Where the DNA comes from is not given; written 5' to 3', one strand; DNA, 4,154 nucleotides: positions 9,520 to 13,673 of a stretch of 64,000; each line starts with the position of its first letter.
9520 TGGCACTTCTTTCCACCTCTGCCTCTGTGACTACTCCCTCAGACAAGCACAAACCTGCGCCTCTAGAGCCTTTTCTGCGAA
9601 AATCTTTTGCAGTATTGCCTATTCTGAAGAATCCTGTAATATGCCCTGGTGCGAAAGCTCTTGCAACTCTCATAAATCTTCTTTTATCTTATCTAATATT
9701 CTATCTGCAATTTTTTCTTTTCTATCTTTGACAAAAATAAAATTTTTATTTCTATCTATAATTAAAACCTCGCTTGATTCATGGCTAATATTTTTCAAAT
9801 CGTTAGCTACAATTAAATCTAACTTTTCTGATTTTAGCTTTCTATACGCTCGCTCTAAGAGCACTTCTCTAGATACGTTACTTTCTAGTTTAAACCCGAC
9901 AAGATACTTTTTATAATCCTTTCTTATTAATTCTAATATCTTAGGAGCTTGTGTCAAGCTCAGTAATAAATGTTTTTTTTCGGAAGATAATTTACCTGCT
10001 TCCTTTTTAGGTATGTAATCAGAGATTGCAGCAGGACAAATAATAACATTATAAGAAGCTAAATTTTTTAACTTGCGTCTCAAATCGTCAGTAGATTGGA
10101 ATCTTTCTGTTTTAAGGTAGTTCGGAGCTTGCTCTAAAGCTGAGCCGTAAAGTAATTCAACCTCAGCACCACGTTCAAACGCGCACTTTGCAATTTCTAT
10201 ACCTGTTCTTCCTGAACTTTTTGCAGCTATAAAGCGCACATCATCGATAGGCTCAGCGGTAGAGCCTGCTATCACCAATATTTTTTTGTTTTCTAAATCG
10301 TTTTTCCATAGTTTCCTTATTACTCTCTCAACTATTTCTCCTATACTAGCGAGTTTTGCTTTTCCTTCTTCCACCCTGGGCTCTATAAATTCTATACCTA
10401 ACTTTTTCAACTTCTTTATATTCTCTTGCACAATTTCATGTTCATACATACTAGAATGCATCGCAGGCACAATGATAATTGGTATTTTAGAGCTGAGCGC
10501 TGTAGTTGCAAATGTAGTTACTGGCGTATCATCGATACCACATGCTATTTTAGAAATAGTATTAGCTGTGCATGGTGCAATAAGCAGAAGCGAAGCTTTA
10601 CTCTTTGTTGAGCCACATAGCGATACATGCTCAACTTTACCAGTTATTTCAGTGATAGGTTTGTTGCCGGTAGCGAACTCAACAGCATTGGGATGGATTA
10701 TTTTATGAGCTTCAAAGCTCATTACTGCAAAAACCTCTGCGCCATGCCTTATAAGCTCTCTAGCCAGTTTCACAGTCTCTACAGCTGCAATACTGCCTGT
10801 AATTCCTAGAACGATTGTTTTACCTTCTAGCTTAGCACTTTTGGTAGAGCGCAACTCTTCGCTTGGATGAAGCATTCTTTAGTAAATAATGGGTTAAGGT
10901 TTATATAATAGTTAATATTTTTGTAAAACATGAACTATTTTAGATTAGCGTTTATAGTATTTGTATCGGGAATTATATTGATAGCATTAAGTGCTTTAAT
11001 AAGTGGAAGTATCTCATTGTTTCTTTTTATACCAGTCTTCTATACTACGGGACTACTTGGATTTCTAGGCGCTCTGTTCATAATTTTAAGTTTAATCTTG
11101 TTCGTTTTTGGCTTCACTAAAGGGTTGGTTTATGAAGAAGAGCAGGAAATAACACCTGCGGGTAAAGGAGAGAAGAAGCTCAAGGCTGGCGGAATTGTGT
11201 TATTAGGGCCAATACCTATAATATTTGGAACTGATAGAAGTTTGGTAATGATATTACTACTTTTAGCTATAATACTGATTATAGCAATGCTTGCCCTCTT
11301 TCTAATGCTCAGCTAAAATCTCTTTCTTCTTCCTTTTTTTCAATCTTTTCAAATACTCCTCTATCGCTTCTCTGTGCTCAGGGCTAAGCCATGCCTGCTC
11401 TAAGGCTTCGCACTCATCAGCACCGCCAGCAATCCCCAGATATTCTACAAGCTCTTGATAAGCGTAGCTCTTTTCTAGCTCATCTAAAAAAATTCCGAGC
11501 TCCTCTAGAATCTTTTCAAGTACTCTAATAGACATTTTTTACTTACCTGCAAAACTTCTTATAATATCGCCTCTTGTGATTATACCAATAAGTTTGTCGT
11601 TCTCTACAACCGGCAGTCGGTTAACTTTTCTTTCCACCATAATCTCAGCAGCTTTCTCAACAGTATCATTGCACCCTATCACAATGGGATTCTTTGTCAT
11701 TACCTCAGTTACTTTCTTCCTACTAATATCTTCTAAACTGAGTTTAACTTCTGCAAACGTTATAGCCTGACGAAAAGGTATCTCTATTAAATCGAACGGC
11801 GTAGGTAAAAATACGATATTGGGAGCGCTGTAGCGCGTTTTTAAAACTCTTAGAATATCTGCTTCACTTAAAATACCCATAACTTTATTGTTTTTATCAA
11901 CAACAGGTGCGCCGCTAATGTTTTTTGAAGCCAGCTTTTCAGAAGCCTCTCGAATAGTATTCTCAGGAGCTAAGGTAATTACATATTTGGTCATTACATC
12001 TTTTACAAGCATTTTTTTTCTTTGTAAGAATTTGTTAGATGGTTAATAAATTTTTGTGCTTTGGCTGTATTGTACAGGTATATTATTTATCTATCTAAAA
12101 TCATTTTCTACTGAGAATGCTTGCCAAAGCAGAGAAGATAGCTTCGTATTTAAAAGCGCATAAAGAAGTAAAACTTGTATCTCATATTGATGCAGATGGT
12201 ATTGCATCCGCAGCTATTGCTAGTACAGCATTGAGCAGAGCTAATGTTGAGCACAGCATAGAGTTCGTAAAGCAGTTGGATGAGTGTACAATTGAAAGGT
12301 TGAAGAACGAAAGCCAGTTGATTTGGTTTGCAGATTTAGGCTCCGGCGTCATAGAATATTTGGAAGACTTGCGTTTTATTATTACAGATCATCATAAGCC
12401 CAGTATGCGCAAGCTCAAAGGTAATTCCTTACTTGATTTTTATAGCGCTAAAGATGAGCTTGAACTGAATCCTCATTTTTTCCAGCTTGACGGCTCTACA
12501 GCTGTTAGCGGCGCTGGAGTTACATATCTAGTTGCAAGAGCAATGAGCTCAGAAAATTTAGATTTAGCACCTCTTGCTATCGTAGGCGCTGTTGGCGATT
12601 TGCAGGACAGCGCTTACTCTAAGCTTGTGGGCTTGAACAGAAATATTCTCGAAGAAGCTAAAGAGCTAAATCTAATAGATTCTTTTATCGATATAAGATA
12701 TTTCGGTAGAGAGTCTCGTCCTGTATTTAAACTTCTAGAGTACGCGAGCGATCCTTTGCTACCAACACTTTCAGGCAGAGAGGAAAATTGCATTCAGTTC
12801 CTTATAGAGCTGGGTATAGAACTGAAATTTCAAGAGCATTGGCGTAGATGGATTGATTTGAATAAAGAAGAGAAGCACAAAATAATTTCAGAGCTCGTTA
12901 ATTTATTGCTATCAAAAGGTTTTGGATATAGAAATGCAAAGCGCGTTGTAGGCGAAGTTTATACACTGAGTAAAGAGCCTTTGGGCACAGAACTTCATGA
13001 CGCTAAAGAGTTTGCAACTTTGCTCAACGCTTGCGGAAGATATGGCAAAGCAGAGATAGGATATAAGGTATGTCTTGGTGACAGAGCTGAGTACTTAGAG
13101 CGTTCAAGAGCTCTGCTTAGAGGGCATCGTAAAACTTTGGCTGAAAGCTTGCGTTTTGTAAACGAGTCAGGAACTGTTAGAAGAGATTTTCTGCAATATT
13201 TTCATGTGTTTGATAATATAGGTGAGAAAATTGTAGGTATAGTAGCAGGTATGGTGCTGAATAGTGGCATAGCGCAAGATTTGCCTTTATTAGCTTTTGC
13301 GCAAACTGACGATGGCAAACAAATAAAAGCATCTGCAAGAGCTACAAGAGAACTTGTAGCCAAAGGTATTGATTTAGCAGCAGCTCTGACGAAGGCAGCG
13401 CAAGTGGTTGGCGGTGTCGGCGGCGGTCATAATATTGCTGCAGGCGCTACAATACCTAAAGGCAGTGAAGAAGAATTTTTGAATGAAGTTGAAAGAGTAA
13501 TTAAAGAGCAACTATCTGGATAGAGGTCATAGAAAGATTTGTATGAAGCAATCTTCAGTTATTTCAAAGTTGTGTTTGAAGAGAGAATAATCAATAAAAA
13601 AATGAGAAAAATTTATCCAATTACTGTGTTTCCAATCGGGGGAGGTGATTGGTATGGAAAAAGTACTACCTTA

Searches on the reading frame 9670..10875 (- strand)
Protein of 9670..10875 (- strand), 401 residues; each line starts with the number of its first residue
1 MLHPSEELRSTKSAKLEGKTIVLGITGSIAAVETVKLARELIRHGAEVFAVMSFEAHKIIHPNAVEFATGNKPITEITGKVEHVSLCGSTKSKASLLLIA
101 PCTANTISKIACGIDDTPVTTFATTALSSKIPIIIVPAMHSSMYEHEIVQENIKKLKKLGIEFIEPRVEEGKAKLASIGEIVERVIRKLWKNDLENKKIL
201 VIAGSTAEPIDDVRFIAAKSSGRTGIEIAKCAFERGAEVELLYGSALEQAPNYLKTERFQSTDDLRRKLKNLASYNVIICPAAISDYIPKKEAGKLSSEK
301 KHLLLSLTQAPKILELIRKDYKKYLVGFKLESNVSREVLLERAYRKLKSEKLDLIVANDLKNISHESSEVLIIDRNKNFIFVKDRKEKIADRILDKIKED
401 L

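Call 57: search_protein_families(library=pfam, proteins=[window:9670-10875:-], max_evalue=0.00001)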
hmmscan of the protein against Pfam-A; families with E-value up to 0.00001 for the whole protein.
window:9670-10875:- (401 aa): 2 families
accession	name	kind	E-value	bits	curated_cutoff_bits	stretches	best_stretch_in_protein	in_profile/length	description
PF04127.22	DFP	-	4.6e-45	154.1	22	1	194-365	1-178/186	DNA/pantothenate metabolism flavoprotein C-terminal domain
PF02441.25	Flavoprotein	-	4e-34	118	22.7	1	19-189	1-162/162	Flavoprotein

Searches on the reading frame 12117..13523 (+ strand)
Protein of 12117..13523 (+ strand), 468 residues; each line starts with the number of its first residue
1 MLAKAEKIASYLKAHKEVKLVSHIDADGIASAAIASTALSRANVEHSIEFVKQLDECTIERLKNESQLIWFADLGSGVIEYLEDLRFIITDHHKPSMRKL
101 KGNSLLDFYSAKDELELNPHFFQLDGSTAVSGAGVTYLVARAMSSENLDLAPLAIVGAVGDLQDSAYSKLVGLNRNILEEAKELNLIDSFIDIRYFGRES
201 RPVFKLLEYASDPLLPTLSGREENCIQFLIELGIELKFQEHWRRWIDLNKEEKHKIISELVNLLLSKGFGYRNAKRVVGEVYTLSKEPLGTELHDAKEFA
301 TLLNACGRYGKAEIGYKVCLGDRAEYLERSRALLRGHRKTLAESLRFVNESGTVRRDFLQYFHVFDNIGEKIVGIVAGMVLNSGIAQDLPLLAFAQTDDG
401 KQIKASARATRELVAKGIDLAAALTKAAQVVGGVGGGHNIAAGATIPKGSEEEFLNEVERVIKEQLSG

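Call 17: search_protein_families(library=pfam, proteins=[window:12117-13523:+], max_evalue=0.001)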
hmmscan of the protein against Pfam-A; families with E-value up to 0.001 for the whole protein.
window:12117-13523:+ (468 aa): 3 families
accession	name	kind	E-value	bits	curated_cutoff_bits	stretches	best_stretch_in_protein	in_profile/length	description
PF21763.2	DHH_CID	-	8.8e-29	100.2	27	1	196-278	2-84/84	DHH-CID domain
PF02272.25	DHHA1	-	3.8e-15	56.6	25.9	1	365-464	10-102/102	DHHA1 domain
PF01368.27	DHH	-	3.8e-06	27.6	28.1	1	20-141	4-103/125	DHH family, N-terminal domain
